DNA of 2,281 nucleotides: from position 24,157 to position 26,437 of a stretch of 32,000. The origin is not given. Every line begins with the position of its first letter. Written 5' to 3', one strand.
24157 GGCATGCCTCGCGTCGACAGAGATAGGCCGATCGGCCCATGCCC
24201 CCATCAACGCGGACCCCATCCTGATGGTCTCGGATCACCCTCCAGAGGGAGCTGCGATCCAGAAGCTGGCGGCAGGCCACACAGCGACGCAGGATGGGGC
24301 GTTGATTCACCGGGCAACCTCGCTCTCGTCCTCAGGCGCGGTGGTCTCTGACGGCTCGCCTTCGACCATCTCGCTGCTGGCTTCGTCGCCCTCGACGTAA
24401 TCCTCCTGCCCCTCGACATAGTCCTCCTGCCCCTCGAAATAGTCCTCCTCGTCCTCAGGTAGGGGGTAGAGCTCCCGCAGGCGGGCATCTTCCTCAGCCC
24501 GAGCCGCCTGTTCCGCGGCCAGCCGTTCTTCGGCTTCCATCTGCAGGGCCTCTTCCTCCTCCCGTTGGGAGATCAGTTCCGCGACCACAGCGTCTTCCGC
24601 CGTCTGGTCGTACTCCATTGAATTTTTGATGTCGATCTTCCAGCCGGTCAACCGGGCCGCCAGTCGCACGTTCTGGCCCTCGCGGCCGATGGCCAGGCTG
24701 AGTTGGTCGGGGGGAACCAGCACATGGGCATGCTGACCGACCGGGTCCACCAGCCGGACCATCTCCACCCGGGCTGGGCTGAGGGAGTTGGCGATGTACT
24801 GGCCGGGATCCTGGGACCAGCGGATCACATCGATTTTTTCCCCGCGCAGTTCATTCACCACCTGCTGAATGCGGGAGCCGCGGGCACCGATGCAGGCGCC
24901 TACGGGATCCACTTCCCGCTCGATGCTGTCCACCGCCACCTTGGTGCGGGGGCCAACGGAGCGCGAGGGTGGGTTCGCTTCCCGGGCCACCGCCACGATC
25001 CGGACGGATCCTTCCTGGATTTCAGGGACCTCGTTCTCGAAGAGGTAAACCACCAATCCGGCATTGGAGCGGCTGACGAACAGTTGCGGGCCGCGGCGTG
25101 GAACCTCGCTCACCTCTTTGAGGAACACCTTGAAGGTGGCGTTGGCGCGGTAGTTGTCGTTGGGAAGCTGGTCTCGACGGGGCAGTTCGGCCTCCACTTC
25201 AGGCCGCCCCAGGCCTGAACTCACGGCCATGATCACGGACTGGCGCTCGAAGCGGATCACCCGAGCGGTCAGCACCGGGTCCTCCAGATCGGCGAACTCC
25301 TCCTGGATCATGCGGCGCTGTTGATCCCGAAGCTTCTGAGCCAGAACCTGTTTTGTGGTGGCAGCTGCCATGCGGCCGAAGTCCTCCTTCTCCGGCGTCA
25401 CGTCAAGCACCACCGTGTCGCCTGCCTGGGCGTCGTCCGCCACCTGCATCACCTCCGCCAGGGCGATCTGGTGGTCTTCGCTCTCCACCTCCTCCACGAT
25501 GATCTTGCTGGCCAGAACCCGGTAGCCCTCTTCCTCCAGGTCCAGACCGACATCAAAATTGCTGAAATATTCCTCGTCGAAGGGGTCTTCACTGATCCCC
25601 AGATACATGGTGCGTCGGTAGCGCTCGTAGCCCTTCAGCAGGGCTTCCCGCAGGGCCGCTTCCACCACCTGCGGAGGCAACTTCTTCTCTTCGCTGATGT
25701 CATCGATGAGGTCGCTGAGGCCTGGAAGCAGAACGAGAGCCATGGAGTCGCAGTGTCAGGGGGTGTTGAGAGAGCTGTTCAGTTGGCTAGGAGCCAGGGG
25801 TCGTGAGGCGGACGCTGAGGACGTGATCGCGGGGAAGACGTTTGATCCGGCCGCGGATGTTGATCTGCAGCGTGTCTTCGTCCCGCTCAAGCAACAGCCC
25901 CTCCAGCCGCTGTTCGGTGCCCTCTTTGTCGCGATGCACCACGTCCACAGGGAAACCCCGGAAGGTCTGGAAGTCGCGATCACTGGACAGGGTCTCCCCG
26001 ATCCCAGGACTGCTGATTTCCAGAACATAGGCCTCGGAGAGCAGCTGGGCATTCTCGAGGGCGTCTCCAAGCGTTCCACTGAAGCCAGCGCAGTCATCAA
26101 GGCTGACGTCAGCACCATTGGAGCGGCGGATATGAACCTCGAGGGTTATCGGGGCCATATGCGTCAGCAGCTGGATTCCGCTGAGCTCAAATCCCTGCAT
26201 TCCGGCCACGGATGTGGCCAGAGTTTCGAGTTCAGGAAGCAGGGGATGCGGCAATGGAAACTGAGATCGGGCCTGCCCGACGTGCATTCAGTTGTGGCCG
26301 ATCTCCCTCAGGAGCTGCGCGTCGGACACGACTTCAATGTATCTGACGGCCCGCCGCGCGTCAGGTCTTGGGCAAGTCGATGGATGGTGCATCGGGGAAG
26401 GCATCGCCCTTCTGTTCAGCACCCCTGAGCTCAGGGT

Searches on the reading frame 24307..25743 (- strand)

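Call 64: search_protein_families(library=ncbifam, proteins=[window:24307-25743:-], max_evalue=1e-10)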
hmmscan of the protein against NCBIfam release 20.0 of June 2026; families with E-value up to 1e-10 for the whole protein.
window:24307-25743:- (478 aa): 4 families
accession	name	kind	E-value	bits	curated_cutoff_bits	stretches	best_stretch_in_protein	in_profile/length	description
TIGR01953.1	NusA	equivalog_domain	5.1e-95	318.3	253.4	1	11-376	4-339/340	transcription termination factor NusA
NF006645.0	PRK09202.4-5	equivalog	1e-50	172.9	532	1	77-382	73-377/540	transcription termination/antitermination protein NusA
NF006642.0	PRK09202.4-1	equivalog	8.9e-25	87.2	687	1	85-372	94-372/614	transcription termination/antitermination protein NusA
TIGR01952.1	nusA_arch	equivalog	2.4e-13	50.6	74.35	1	281-374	44-137/141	NusA-like transcription termination signal-binding factor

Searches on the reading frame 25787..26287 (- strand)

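Call 64: search_protein_families(library=ncbifam, proteins=[window:25787-26287:-], max_evalue=1e-10)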
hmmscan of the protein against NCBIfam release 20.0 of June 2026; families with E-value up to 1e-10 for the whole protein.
window:25787-26287:- (166 aa): 12 families
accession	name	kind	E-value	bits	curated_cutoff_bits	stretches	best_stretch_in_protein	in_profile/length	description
NF011227.0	PRK14634.1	equivalog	6.5e-84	279.7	203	1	12-166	1-155/155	ribosome maturation factor RimP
NF000935.0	PRK00092.3-3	equivalog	1.4e-41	141.8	187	1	14-162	3-150/153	ribosome maturation factor RimP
NF011240.0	PRK14646.1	equivalog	1.5e-39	135.4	205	1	19-163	8-152/155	ribosome maturation factor RimP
NF000934.0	PRK00092.3-1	equivalog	1.2e-17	64.6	175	1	16-162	6-150/153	ribosome maturation factor RimP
NF011229.0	PRK14636.1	equivalog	9.2e-17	61.4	230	1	20-146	7-133/176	ribosome maturation protein RimP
NF000932.0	PRK00092.2-5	equivalog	3.4e-16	59.5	185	1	27-145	29-145/200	ribosome maturation factor RimP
NF000927.0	PRK00092.1-1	equivalog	1.1e-15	58.1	162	1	20-155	8-141/151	ribosome maturation factor RimP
NF000928.0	PRK00092.1-2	equivalog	1.4e-13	51.1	163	1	21-161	10-154/158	ribosome maturation factor RimP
NF011241.0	PRK14647.1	equivalog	2.5e-13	50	210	1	20-124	10-116/159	ribosome maturation factor RimP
NF000930.0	PRK00092.2-2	equivalog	2.8e-12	46.8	150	1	20-150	9-133/179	ribosome maturation factor RimP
NF011231.0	PRK14638.1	equivalog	1.9e-11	44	188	1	20-127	10-116/150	ribosome maturation factor RimP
NF000933.0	PRK00092.2-6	equivalog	7e-11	42.4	375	1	24-147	33-154/260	ribosome maturation factor RimP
